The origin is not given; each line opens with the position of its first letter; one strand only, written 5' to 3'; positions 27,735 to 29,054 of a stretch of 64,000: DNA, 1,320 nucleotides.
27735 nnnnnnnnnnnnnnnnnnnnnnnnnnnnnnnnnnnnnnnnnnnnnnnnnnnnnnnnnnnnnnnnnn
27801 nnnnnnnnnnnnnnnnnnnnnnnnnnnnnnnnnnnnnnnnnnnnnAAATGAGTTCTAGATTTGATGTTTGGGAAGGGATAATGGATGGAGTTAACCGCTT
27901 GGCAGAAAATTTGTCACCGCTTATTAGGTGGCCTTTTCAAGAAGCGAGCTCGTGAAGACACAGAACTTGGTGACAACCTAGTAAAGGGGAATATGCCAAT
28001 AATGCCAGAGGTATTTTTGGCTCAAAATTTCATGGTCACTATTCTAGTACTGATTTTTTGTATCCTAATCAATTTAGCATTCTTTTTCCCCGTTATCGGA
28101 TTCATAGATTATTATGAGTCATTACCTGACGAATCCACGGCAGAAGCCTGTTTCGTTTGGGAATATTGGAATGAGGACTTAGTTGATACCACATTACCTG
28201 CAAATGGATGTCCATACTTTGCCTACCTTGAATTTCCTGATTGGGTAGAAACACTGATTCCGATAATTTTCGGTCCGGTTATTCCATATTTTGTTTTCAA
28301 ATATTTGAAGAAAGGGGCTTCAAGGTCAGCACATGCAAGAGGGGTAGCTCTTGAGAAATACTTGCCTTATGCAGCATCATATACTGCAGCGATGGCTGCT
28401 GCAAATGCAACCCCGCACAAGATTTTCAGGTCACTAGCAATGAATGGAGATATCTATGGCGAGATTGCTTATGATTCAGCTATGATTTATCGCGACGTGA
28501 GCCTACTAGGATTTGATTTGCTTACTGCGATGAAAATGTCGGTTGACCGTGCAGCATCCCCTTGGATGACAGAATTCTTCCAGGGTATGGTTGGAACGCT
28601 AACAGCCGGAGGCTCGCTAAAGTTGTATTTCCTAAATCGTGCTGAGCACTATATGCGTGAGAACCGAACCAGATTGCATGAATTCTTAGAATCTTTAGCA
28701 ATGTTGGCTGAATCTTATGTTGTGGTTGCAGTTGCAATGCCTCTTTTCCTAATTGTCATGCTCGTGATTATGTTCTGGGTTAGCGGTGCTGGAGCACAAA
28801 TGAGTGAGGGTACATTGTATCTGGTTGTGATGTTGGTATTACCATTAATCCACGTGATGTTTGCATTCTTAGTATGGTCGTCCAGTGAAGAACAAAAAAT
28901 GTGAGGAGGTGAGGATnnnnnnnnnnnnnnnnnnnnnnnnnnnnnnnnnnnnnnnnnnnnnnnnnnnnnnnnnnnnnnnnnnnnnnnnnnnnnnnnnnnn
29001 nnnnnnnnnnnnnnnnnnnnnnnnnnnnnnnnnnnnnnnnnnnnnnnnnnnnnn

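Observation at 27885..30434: FlaJ platform protein split into two genes, second half carrying a ~200 aa extracytoplasmic insertion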

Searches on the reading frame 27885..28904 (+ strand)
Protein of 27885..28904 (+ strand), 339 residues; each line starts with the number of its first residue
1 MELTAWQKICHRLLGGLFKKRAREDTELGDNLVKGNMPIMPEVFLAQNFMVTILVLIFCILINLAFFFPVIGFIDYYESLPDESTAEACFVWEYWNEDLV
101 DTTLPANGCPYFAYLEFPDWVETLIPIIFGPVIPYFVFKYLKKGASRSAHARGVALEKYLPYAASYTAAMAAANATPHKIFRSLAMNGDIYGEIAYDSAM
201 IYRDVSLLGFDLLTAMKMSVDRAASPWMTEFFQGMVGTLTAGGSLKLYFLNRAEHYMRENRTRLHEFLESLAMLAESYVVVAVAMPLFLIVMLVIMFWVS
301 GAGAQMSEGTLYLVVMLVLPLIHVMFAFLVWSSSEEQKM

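Call 5: search_protein_families(library=pfam, proteins=[window:27885-28904:+], max_evalue=1)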
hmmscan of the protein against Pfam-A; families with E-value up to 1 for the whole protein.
window:27885-28904:+ (339 aa): 2 families
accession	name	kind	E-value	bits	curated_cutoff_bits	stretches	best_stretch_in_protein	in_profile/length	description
PF00482.28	T2SSF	-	8.8e-12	45.5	25.2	1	166-292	4-124/125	Type II secretion system (T2SS), protein F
PF13480.13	Acetyltransf_6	-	0.074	13.6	22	1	219-252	46-79/143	Acetyltransferase (GNAT) domain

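Call 6: search_protein_families(library=ncbifam, proteins=[window:27885-28904:+], max_evalue=1)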
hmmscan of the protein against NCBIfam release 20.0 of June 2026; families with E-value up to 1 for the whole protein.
window:27885-28904:+ (339 aa): 5 families
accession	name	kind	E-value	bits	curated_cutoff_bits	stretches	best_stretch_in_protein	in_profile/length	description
NF004704.2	PRK06041.1-2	equivalog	7.6e-14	51.3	550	1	147-326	66-239/555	archaellar assembly protein ArlJ/FlaJ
NF046075.1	UpsF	equivalog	6.3e-08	31.8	400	1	131-330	63-246/484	membrane pilin protein UpsF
NF004703.2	PRK06041.1-1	equivalog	1.3e-06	27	570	1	154-326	34-205/525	archaellar assembly protein ArlJ/FlaJ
NF053673.1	bindosome_BasF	exception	2.4e-06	26.4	1300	1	133-302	178-343/656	bindosome assembly system membrane anchoring protein BasF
NF004705.1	PRK06041.1-3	equivalog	1.6e-05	24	400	1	161-329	8-169/465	archaellar assembly protein ArlJ/FlaJ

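Call 20: find_homologous_proteins(query=window:27885-28904:+)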
Query window:27885-28904:+ (339 aa): 504 proteins with E <= 0.001 among 3876 candidates; the best 120 are listed.
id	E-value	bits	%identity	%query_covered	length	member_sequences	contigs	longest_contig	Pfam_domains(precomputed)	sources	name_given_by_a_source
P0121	3.0e-218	742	95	100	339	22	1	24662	PF00482.29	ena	-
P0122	5.6e-177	606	80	100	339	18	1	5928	PF00482.29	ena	-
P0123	5.9e-177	606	79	100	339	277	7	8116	PF00482.29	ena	-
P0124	2.4e-176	604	79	100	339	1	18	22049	PF00482.29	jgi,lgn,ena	-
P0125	4.0e-176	603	79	100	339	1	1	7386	PF00482.29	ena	-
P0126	4.6e-176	603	78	100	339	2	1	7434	PF00482.29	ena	-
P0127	5.9e-176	603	78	100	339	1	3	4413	PF00482.29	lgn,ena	-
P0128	1.5e-175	602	78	100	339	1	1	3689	PF00482.29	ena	-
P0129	1.6e-175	601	80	100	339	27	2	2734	PF00482.29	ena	-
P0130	2.7e-175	601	80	100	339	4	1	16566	PF00482.29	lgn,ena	-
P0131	4.8e-175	600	79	100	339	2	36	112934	PF00482.29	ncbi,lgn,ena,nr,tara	ncbi:MAG: type II secretion system F family protein [Candidatus Poseidoniaceae archaeon]|nr:hypothet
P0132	5.4e-175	600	79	100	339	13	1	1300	PF00482.29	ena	-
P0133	6.0e-175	600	79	100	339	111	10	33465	PF00482.29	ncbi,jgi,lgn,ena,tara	tara:strand:- start:908 stop:1927 length:1020 start_codon:yes stop_codon:yes gene_type:complete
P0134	7.2e-175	599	78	100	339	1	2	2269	PF00482.29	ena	-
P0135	9.2e-175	599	78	100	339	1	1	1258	PF00482.29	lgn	-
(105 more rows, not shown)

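Call 49: search_solved_structures(query=window:27885-28904:+, max_evalue=1)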
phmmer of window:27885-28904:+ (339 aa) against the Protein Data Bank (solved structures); distinct sequences matched with E-value up to 1: 1.
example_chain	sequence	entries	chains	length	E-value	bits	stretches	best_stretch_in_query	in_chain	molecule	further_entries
9c8d_M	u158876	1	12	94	0.24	14.1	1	41-97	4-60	Adipogenin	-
